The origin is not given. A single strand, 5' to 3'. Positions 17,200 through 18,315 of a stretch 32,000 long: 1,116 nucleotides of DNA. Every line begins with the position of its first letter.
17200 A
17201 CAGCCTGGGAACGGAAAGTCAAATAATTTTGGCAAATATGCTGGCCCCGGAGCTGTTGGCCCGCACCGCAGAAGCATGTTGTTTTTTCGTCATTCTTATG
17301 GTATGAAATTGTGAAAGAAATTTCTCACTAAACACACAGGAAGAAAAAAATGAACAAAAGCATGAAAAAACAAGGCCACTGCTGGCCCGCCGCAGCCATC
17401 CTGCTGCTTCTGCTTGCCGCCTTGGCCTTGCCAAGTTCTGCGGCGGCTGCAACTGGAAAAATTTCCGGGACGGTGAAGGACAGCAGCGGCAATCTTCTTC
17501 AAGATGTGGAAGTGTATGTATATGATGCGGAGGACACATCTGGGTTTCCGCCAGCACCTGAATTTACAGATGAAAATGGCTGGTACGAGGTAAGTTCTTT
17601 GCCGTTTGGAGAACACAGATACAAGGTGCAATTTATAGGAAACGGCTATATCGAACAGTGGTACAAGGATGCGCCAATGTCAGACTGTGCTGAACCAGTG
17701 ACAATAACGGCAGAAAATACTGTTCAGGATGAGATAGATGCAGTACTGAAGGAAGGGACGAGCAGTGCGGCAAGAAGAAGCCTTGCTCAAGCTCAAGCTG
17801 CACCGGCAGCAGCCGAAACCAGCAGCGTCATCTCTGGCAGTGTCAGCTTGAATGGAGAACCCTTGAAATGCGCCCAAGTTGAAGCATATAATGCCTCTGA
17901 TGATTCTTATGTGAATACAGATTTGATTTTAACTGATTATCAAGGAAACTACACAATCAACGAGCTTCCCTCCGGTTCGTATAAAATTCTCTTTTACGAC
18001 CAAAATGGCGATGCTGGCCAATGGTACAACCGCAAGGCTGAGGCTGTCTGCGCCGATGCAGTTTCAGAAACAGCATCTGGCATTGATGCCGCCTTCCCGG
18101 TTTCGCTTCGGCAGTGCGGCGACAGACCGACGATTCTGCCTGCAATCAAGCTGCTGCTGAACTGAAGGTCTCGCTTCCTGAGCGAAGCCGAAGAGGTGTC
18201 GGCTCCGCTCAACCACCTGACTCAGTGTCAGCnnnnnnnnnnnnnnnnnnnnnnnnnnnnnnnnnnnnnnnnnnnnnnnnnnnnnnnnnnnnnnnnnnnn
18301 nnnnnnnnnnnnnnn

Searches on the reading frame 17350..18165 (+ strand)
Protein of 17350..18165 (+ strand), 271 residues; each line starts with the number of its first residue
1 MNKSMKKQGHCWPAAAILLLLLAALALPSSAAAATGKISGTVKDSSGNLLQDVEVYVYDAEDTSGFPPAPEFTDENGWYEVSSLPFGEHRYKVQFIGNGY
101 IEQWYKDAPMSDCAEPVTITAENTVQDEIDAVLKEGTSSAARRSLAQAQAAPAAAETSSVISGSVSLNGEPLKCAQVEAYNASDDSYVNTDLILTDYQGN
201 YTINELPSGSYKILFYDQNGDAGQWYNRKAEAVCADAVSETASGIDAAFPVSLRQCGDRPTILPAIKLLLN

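Call 44: search_protein_families(library=pfam, proteins=[window:17350-18165:+], max_evalue=0.001)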
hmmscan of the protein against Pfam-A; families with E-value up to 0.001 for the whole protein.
window:17350-18165:+ (271 aa): 5 families
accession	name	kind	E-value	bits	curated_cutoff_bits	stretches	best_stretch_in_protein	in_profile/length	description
PF13620.12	CarboxypepD_reg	-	1.2e-16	61.3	32.3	2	38-115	2-65/82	Carboxypeptidase regulatory-like domain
PF13715.12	CarbopepD_reg_2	-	1e-08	35.5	32.2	1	38-98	1-55/88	CarboxypepD_reg-like domain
PF17802.7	SpaA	-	5.7e-07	30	23.1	0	168-213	12-56/91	Prealbumin-like fold domain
PF17210.9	SdrD_B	-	8.4e-07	29.6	29.7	0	174-220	26-69/112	SdrD B-like domain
PF02369.22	Big_1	-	4.2e-05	24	34.9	0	35-82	18-65/93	Bacterial Ig-like domain (group 1)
